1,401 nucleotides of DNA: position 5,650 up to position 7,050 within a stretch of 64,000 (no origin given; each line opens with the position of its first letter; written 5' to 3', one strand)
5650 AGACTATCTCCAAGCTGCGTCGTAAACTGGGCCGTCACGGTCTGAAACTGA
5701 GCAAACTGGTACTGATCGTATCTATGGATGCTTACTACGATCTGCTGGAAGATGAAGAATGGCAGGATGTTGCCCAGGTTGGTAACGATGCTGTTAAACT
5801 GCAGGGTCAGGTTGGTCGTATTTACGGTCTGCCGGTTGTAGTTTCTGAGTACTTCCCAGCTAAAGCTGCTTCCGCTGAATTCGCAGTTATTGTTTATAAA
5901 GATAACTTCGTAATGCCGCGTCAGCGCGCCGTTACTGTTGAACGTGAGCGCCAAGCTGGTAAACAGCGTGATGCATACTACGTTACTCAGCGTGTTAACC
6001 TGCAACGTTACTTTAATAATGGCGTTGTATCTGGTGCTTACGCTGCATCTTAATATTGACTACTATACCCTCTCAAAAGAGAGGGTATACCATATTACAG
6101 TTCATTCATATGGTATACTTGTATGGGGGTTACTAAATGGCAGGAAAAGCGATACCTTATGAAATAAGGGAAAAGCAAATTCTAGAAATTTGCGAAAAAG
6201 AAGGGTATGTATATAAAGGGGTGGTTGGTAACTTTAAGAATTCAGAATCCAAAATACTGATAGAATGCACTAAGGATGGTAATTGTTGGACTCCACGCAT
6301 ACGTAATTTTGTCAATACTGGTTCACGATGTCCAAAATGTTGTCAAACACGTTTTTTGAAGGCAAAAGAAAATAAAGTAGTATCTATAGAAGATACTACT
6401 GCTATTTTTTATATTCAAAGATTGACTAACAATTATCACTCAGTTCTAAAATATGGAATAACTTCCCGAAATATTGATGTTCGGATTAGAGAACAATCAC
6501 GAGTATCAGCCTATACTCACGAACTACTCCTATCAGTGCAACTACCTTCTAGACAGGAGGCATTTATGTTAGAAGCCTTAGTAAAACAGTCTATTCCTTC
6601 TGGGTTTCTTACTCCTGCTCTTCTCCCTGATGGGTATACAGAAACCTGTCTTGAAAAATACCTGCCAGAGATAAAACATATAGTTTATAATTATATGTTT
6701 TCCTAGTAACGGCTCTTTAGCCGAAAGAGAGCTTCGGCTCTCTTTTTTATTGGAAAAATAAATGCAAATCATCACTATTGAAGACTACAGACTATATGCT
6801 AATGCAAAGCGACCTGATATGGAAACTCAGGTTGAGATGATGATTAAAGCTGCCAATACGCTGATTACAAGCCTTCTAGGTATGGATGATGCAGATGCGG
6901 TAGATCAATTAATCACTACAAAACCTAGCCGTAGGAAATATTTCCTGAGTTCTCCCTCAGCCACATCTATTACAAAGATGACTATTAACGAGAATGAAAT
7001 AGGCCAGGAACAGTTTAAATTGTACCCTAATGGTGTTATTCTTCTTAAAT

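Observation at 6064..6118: Two mutually exclusive perfect hairpins between the capsid gene and the endonuclease-like gene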

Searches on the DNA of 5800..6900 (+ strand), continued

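Call 27: get_annotated_region(hit=H25, flank=300)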
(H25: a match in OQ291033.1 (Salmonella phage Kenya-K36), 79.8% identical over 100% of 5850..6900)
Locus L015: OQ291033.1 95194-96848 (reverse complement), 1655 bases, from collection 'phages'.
description: Salmonella phage Kenya-K36, complete genome.
organism: Salmonella phage Kenya-K36 (NCBI taxid 3027624)
taxonomy: Viruses; Duplodnaviria; Heunggongvirae; Uroviricota; Caudoviricetes; Demerecviridae; Markadamsvirinae; Tequintavirus
host: Salmonella enterica; source: -; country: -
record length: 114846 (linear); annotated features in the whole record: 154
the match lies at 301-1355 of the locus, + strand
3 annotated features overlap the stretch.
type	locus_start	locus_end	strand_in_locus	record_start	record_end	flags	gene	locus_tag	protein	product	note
CDS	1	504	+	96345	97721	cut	-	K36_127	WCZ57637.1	capsid and scaffold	-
CDS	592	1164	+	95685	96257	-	-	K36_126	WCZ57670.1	hypothetical protein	-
CDS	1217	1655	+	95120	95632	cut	-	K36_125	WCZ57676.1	hypothetical protein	-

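Call 28: get_annotated_region(hit=H29, flank=300)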
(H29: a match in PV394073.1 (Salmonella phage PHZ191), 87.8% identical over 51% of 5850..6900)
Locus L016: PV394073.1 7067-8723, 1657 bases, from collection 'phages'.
description: Salmonella phage PHZ191, complete genome.
organism: Salmonella phage PHZ191 (NCBI taxid 3412729)
taxonomy: Viruses; Duplodnaviria; Heunggongvirae; Uroviricota; Caudoviricetes; Demerecviridae; Markadamsvirinae; Epseptimavirus
host: Salmonella enterica subsp. enterica serovar Pullorum HZ191; source: wastewater; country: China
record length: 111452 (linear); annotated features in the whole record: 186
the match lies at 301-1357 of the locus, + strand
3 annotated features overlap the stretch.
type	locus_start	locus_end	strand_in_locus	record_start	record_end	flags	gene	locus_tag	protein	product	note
CDS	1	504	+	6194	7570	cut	-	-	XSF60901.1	capsid and scaffold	color: #993366; label: capsid and scaffold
CDS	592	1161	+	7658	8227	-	-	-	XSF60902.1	hypothetical protein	color: #993366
CDS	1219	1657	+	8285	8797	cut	-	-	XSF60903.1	hypothetical protein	color: #993366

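Call 54: search_dna_similar(query=window:6054-6136:+, collection=phages, mode=distant, max_evalue=1, max_rows=40, rows=spread)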
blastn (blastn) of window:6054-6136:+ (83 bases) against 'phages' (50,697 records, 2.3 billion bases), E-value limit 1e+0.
Records with a match: 26; places in all: 32; records where one place covers at least 80% of the query: 22.
Best place of each record, by identity: >=99% 2; 95-99% 7; 90-95% 8; 80-90% 2; 60-80% 7.
By first word of the organism name: Salmonella 15; Escherichia 5; Bacillus 4; Listeria 2.
By host as written in the record: Salmonella enterica 5; Escherichia coli K-12 4; Salmonella enterica subsp. enterica serovar Enteritidis PT1 4; Bacillus anthracis Sterne 4; Listeria monocytogenes 2; Salmonella sp. 2; Escherichia coli O111 1; Salmonella enterica subsp. enterica serovar Hadar 1; and 3 more.
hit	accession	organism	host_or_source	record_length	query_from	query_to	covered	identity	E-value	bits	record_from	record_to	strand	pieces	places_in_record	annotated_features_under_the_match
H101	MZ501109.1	Escherichia phage TrudiRoth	Escherichia coli K-12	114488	1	83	100%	100.0%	4e-35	150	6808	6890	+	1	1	none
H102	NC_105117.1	Escherichia phage TrudiRoth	Escherichia coli K-12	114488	1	83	100%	100.0%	4e-35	150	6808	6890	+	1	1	none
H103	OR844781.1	Escherichia phage ECO111 5-P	Escherichia coli O111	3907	1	83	100%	97.6%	2e-32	141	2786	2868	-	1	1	record has no annotation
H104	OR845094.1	Salmonella phage S.Hadar 4-5-1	Salmonella enterica subsp. enterica ...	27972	1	83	100%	97.6%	2e-32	141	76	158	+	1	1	record has no annotation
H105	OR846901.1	Listeria phage LM 4-11-1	Listeria monocytogenes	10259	1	83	100%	97.6%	2e-32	141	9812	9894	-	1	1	record has no annotation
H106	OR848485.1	Listeria phage LM 4-14-1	Listeria monocytogenes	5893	1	83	100%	97.6%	2e-32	141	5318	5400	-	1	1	record has no annotation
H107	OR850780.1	Salmonella phage S.Inf 5-2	Salmonella enterica subsp. enterica ...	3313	1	83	100%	97.6%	2e-32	141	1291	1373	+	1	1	record has no annotation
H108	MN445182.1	Salmonella phage vB_SalS_SA001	Salmonella enterica subsp. enterica ...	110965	1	83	100%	96.4%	1e-29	133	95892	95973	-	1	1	none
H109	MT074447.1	Salmonella phage phagemcphageface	Salmonella enterica subsp. enterica ...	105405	1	83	100%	94.0%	5e-28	128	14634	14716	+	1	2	none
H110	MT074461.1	Salmonella phage smaug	Salmonella enterica subsp. enterica ...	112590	1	83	100%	94.0%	5e-28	128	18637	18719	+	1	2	none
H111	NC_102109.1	Salmonella phage phagemcphageface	Salmonella enterica subsp. enterica ...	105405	1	83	100%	94.0%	5e-28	128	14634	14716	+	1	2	none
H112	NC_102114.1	Salmonella phage smaug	Salmonella enterica subsp. enterica ...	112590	1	83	100%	94.0%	5e-28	128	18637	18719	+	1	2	none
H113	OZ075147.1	Salmonella phage Tennessee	-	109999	1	79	95%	97.5%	3e-30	134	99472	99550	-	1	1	hypothetical protein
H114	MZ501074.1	Escherichia phage HildyBeyeler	Escherichia coli K-12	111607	1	79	95%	92.4%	9e-25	116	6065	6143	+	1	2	none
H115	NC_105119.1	Escherichia phage HildyBeyeler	Escherichia coli K-12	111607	1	79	95%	92.4%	9e-25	116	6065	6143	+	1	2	none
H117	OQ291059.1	Salmonella phage Kenya-K42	Salmonella enterica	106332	11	83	88%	73.4%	5e-3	46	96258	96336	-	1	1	record has no annotation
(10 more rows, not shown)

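Call 65: get_annotated_region(hit=H103, flank=40)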
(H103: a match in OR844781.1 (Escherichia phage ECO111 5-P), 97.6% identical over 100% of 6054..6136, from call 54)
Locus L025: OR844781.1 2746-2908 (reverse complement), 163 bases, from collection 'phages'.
description: UNVERIFIED_ORG: Escherichia phage ECO111 5-P clone NODE_17_length_3907_cov_3.363708 genomic sequence.
organism: Escherichia phage ECO111 5-P (NCBI taxid 3113831)
taxonomy: Viruses
host: Escherichia coli O111; source: wastewater; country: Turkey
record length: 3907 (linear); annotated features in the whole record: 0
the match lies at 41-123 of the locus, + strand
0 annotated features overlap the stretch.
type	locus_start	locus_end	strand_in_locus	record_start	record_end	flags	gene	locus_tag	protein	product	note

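Call 66: get_annotated_region(hit=H105, flank=40)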
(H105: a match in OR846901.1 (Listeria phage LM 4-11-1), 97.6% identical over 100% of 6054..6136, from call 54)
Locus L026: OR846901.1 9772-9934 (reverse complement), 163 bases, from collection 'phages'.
description: UNVERIFIED_ORG: Listeria phage LM 4-11-1 clone NODE_186_length_10259_cov_2.945001 genomic sequence.
organism: Listeria phage LM 4-11-1 (NCBI taxid 3113835)
taxonomy: Viruses
host: Listeria monocytogenes; source: wastewater; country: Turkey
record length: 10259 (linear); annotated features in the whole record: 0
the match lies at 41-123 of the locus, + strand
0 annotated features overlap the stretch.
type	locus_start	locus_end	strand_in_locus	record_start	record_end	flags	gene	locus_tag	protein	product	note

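Call 67: get_annotated_region(hit=H117, flank=40)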
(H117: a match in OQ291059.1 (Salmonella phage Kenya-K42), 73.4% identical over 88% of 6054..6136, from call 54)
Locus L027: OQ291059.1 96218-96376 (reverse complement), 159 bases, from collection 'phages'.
description: UNVERIFIED: Salmonella phage Kenya-K42, complete genome.
organism: Salmonella phage Kenya-K42 (NCBI taxid 3027629)
taxonomy: Viruses; Duplodnaviria; Heunggongvirae; Uroviricota; Caudoviricetes; Demerecviridae; Markadamsvirinae; Tequintavirus
host: Salmonella enterica; source: chicken feces or water samples from chicken farms; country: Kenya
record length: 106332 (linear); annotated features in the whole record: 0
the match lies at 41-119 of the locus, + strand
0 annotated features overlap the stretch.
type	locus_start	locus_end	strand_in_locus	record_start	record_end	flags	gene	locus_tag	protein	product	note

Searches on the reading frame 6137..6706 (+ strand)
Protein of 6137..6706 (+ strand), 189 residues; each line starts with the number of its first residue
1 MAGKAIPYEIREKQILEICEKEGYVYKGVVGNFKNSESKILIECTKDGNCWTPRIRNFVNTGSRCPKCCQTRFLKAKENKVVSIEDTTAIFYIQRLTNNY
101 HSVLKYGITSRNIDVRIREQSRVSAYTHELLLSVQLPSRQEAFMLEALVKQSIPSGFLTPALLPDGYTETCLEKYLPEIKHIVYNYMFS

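Call 12: search_protein_families(library=pfam, proteins=[window:6137-6706:+], max_evalue=0.1)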
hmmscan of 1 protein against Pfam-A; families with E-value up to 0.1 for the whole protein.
window:6137-6706:+ (189 aa): 3 families
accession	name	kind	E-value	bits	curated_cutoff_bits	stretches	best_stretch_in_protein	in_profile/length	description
PF21817.3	CapR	-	5.8e-09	36.4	24.2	1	11-68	2-66/67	CapR homology domain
PF14311.12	DUF4379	-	0.025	15.2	24.5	1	34-70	20-55/56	Probable Treble clef zinc finger domain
PF02214.28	BTB_2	-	0.062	14.1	21.4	0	69-130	21-81/94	BTB/POZ domain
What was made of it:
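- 6137..6706 (+): 189-aa homing-endonuclease-like ORF (CapR-like DNA-binding N-terminal domain plus nuclease-family C-terminal half). Pfam CapR homology domain, E = 5.8e-9 (call 12).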

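Call 15: search_dna_similar(query=window:6137-6703:+, collection=phages, mode=protein, max_rows=60, rows=spread)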
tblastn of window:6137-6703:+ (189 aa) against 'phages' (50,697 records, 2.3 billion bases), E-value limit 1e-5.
Records with a match: 247; places in all: 306; records where one place covers at least 80% of the query: 176.
Best place of each record, by identity: >=99% 2; 95-99% 8; 90-95% 5; 60-80% 11; <60% 221.
By first word of the organism name: Escherichia 94; Klebsiella 41; Vibrio 37; Aeromonas 31; Salmonella 26; Enterobacteria 4; Cronobacter 4; Shigella 3; Listeria 2; Yersinia 1; and 4 more.
By host as written in the record: - 37; Escherichia coli 33; Klebsiella pneumoniae 18; Aeromonas hydrophila 9; Escherichia coli str. K-12 substr. MG1655 7; Escherichia coli K-12 MG1655 7; Escherichia coli K-12 6; Salmonella enterica 6; and 78 more.
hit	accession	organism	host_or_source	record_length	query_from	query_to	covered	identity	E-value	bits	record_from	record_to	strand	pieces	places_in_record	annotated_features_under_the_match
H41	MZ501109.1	Escherichia phage TrudiRoth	Escherichia coli K-12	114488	1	189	100%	99.5%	5e-124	390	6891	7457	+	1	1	putative homing endonuclease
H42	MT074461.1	Salmonella phage smaug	Salmonella enterica subsp. enterica ...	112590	1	189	100%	97.9%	2e-122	385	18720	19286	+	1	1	hypothetical protein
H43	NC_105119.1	Escherichia phage HildyBeyeler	Escherichia coli K-12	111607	1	189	100%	95.4%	2e-101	392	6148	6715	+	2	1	putative homing endonuclease | hypothetical protein (x2)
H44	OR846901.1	Listeria phage LM 4-11-1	Listeria monocytogenes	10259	1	189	100%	94.7%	4e-120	379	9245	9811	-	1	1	record has no annotation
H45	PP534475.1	Escherichia phage YJin-2024a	Escherichia coli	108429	1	189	100%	79.4%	1e-100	323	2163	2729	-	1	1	putative endonuclease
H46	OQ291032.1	Salmonella phage Kenya-K20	Salmonella enterica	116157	1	188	99%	77.1%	1e-98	317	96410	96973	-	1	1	hypothetical protein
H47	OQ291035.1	Salmonella phage Kenya-K38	Salmonella enterica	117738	1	188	99%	76.6%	3e-97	313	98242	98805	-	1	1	hypothetical protein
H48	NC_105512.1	Escherichia phage JLBYU43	Escherichia coli K-12 MG1655 del ...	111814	1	189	100%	59.3%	1e-71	240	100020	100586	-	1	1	putative GIY-YIG nuclease family protein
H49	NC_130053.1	Escherichia phage IrisVonRoten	Escherichia coli K-12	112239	2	171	90%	37.4%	5e-26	109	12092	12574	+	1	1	putative homing endonuclease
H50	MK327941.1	Escherichia phage vB_EcoM_G37-3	Escherichia coli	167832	11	186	93%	35.2%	1e-24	105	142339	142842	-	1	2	hypothetical protein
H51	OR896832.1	Escherichia phage GoldenSnicker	Escherichia coli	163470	11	186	93%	35.2%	4e-24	103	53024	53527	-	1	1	endonuclease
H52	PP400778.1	Escherichia phage FL15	Escherichia coli str. K-12 substr. ...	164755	14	186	92%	33.5%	7e-23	100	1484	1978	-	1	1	hypothetical protein (x2)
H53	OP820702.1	Aeromonas phage vB_AdhM_DL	Aeromonas dhakensis AM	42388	9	186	94%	31.8%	3e-14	76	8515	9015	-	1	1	hypothetical protein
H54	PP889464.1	Klebsiella phage phi1_146010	Klebsiella pneumoniae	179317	6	170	87%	33.9%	1e-17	86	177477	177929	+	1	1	endonuclease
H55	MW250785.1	Escherichia phage UPEC03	Escherichia coli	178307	6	170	87%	33.9%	2e-17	85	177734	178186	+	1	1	hypothetical protein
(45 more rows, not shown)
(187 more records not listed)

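Call 38: find_related_loci(query=window:6137-6703:+, collection=viral_contigs, flank=1200)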
Query window:6137-6703:+ (189 aa) in viral_contigs; peptide patterns used: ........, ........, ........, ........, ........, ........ (x = any residue, [..] = any of these).
17 stretches matched a pattern; 1 encode a relative of the query (tblastn E <= 1e-3); 1 distinct loci.
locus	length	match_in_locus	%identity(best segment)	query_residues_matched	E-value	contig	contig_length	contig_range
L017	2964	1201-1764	77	1-188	2e-104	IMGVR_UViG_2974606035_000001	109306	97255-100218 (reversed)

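Call 39: get_annotated_region(hit=H49, flank=700)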
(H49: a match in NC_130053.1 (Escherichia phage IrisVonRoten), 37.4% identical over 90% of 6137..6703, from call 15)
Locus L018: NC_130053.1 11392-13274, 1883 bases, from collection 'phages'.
description: Escherichia phage IrisVonRoten, complete genome.
organism: Escherichia phage IrisVonRoten (NCBI taxid 2852004)
taxonomy: Viruses; Duplodnaviria; Heunggongvirae; Uroviricota; Caudoviricetes; Demerecviridae; Markadamsvirinae; Tequintavirus; Tequintavirus irisvonroten
host: Escherichia coli K-12; source: sewage plant inflow; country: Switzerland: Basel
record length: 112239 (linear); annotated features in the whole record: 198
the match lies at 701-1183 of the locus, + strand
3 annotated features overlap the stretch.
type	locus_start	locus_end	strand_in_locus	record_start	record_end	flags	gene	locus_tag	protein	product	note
CDS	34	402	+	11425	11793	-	-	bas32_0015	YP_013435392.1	hypothetical protein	-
CDS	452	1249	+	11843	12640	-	-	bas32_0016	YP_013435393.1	putative homing endonuclease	-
CDS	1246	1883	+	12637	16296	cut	-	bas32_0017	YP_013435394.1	tape measure protein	-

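Call 40: get_annotated_region(hit=H50, flank=700)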
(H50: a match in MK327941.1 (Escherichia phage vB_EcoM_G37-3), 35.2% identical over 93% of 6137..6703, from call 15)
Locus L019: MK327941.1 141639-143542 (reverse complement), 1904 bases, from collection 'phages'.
description: Escherichia phage vB_EcoM_G37-3, complete genome.
organism: Escherichia phage vB_EcoM_G37-3 (NCBI taxid 2502412)
taxonomy: Viruses; Duplodnaviria; Heunggongvirae; Uroviricota; Caudoviricetes; Straboviridae; Krischvirus
host: Escherichia coli; source: manure; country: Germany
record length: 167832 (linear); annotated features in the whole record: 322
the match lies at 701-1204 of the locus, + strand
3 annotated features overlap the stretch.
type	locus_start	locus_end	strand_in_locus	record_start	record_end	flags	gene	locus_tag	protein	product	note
CDS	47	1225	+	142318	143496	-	-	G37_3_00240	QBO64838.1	hypothetical protein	-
CDS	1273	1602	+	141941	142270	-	-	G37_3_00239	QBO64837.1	hypothetical protein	-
CDS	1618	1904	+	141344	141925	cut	-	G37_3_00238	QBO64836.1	putative dihydrofolate reductase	-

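Call 41: get_annotated_region(hit=H54, flank=700)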
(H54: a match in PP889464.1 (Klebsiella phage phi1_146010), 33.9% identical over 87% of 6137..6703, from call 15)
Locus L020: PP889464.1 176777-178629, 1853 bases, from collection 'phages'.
description: Klebsiella phage phi1_146010, complete genome.
organism: Klebsiella phage phi1_146010 (NCBI taxid 3232194)
taxonomy: Viruses
host: Klebsiella pneumoniae; source: sewage; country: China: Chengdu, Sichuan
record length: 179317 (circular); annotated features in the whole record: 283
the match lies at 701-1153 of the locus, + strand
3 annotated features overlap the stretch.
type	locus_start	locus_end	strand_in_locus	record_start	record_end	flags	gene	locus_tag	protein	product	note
CDS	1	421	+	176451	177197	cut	-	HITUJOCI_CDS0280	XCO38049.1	head closure Hc2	connector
CDS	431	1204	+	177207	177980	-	-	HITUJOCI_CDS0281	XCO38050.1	endonuclease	DNA, RNA and nucleotide metabolism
CDS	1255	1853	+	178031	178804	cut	-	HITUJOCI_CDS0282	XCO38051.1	tail sheath stabilizer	tail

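Call 52: find_related_loci(query=A4, collection=metagenome_contigs, flank=1000)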
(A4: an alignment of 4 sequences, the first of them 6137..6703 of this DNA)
Query A4 (189 aa) in metagenome_contigs; peptide patterns used: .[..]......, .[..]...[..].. (x = any residue, [..] = any of these).
184 stretches matched a pattern; 2 encode a relative of the query (tblastn E <= 1e-3); 2 distinct loci.
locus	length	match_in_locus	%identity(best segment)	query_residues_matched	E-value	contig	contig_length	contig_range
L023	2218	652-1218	97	1-189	2e-132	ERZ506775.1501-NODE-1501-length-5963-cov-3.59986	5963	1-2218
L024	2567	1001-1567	58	1-189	2e-76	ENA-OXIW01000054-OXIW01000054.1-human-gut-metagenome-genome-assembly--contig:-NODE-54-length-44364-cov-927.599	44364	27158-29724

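Call 56: search_protein_families(library=phrogs, proteins=[window:6137-6703:+], max_evalue=0.001)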
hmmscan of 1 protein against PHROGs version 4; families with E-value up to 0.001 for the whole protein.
window:6137-6703:+ (189 aa): 3 families
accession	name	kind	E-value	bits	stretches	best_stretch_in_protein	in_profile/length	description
phrog_681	-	DNA, RNA and nucleotide metabolism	1e-42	147.5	1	9-186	369-537/576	endonuclease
phrog_25806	-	unknown function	5.6e-10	40.1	1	86-173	87-173/186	-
phrog_559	-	DNA, RNA and nucleotide metabolism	1.2e-08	35.2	1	13-94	126-204/607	HNH endonuclease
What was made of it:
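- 6137..6706 (+): PHROG 681 'endonuclease', E = 1e-42 (call 56).
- On Free-standing homing-endonuclease gene cassette: PHROG 681 'endonuclease', E = 1e-42 (call 56), and a CapR-like DNA-binding domain (call 12).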

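Call 57: search_solved_structures(query=A4, max_evalue=1)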
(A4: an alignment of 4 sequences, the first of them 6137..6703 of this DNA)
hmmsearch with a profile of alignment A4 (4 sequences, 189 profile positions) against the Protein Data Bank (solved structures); distinct sequences matched with E-value up to 1: 0.
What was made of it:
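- On Free-standing homing-endonuclease gene cassette: No Pfam nuclease domain reached threshold and there is no PDB relative (call 57).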
